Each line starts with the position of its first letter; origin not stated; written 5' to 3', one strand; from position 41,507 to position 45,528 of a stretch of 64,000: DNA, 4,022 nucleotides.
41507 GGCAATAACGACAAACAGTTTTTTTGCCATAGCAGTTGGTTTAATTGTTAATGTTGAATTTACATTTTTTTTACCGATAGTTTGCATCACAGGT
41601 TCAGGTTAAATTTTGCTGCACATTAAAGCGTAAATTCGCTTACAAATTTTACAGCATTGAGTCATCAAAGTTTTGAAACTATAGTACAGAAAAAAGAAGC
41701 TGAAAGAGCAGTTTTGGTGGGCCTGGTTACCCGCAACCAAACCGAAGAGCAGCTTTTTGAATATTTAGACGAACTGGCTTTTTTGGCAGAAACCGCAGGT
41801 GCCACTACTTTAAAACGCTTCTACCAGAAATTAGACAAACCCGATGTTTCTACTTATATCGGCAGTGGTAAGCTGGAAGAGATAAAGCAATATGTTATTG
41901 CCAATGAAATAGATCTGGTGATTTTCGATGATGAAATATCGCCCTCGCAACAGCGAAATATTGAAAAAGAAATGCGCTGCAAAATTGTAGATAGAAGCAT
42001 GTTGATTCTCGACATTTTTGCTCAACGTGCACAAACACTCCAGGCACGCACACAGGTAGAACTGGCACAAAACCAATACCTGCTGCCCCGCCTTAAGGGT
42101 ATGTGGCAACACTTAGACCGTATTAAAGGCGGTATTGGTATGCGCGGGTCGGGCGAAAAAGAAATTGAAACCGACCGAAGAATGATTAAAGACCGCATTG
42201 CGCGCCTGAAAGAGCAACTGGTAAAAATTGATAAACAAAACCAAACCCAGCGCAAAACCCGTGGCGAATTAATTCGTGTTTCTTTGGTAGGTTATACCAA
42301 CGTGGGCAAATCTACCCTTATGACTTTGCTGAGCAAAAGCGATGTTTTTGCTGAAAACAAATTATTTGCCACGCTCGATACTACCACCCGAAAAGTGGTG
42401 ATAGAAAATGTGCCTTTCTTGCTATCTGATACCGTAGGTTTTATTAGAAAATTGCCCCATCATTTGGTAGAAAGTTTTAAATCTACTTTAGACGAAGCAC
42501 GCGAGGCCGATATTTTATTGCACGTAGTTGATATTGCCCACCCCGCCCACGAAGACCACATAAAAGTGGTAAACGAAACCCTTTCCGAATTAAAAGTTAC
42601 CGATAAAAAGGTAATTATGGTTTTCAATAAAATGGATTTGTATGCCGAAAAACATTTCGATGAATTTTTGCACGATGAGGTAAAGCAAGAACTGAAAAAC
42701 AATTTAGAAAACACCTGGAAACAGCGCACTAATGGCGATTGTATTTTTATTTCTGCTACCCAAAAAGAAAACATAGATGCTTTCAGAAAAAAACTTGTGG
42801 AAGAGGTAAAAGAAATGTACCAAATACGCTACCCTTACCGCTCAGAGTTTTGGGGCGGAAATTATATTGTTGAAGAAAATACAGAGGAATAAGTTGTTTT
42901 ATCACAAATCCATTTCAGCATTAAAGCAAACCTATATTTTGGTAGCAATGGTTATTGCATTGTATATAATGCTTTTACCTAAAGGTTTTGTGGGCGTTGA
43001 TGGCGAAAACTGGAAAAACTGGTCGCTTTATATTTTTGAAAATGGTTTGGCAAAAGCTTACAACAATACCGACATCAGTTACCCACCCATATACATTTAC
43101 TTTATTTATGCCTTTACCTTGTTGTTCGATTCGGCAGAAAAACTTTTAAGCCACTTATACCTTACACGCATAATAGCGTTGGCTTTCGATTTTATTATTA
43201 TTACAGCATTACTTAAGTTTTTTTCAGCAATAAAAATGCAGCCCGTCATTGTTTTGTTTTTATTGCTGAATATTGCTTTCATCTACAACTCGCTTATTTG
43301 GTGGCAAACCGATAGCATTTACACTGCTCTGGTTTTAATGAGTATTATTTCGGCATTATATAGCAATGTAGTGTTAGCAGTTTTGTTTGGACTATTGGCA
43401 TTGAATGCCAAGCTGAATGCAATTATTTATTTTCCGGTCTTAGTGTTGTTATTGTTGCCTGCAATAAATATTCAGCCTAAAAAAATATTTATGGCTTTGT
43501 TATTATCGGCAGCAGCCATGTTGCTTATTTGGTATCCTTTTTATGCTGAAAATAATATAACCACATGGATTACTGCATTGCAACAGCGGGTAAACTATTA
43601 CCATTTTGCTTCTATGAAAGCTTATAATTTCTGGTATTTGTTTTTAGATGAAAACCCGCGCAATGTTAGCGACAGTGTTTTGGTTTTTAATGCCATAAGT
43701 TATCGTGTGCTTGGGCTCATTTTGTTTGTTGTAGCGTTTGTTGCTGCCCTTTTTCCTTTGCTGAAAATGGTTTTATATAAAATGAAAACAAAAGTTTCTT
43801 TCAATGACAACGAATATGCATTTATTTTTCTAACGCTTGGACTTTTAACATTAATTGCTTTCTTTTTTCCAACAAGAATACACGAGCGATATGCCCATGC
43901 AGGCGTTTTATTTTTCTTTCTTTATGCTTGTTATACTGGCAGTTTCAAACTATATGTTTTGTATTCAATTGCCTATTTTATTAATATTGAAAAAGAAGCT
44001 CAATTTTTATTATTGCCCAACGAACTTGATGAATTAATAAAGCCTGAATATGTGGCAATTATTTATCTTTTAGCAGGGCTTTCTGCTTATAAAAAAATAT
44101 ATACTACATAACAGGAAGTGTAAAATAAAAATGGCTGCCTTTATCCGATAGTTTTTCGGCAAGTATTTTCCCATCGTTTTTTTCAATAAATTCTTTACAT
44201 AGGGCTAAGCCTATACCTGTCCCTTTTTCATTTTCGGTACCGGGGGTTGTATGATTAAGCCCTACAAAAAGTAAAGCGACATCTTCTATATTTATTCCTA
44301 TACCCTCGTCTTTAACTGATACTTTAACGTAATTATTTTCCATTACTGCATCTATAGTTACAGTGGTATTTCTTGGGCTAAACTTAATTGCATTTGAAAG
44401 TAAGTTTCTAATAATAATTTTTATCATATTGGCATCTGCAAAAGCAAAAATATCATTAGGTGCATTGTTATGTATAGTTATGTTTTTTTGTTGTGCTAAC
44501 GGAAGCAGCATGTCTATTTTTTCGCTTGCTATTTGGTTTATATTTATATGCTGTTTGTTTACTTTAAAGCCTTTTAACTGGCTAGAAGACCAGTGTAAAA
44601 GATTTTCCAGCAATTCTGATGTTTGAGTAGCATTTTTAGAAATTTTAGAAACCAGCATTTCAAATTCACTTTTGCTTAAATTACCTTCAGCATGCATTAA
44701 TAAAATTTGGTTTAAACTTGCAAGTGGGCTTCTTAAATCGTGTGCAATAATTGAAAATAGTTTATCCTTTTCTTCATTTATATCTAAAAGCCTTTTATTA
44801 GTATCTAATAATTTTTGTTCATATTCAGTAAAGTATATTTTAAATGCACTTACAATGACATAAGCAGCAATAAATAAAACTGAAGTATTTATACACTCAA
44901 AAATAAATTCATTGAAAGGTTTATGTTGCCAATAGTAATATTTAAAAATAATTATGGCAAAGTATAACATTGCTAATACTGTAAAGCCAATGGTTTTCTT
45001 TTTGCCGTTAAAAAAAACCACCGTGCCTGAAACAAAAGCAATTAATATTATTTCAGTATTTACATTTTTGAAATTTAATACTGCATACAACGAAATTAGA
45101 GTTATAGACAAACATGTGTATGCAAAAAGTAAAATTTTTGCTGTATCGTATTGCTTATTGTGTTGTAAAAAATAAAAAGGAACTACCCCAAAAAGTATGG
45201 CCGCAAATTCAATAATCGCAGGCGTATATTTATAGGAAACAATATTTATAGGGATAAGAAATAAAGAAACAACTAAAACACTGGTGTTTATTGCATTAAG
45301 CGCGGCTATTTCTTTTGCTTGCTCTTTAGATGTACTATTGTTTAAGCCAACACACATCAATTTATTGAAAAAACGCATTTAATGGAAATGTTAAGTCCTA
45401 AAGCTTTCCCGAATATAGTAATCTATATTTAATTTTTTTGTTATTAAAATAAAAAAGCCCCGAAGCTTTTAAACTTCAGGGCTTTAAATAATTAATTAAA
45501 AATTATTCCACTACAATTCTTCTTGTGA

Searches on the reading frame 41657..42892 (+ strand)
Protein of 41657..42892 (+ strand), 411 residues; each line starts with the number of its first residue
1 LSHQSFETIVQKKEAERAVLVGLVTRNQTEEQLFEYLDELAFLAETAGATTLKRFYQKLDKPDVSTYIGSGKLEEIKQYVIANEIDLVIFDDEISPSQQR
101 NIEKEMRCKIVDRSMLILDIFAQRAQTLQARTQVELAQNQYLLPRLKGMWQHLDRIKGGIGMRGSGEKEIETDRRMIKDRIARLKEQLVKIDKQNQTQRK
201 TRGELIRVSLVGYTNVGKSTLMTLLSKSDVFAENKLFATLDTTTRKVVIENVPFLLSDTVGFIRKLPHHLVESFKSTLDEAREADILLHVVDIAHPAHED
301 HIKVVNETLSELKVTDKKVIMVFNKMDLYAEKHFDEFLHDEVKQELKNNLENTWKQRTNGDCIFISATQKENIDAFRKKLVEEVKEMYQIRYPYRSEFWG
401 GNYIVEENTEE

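Call 51: search_protein_families(library=pfam, proteins=[window:41657-42892:+], max_evalue=0.00001)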
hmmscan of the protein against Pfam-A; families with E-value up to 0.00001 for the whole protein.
window:41657-42892:+ (411 aa): 5 families
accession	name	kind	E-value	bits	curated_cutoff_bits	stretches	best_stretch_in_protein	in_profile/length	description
PF13167.11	GTP-bdg_N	-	1.9e-35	121.7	25.4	1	35-122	2-89/89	GTP-binding GTPase N-terminal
PF16360.10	GTP-bdg_M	-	6.3e-30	104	29.5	1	124-202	1-79/79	GTP-binding GTPase Middle Region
PF01926.29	MMR_HSR1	-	8.2e-21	74.7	21.9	1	207-325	1-113/113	50S ribosome-binding GTPase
PF00009.33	GTP_EFTU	-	2.5e-07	30.9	26.5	1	279-384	88-186/188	Elongation factor Tu GTP binding domain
PF00071.28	Ras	-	7.6e-07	29.3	21.6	1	208-385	2-161/162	Ras family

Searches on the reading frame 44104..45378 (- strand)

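Call 51: search_protein_families(library=pfam, proteins=[window:44104-45378:-], max_evalue=0.00001)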
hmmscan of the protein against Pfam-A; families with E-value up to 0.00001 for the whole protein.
window:44104-45378:- (424 aa): 1 family
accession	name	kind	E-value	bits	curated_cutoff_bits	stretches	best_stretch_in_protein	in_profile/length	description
PF02518.31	HATPase_c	-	2.8e-20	73.3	26.4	1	315-423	2-109/111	Histidine kinase-, DNA gyrase B-, and HSP90-like ATPase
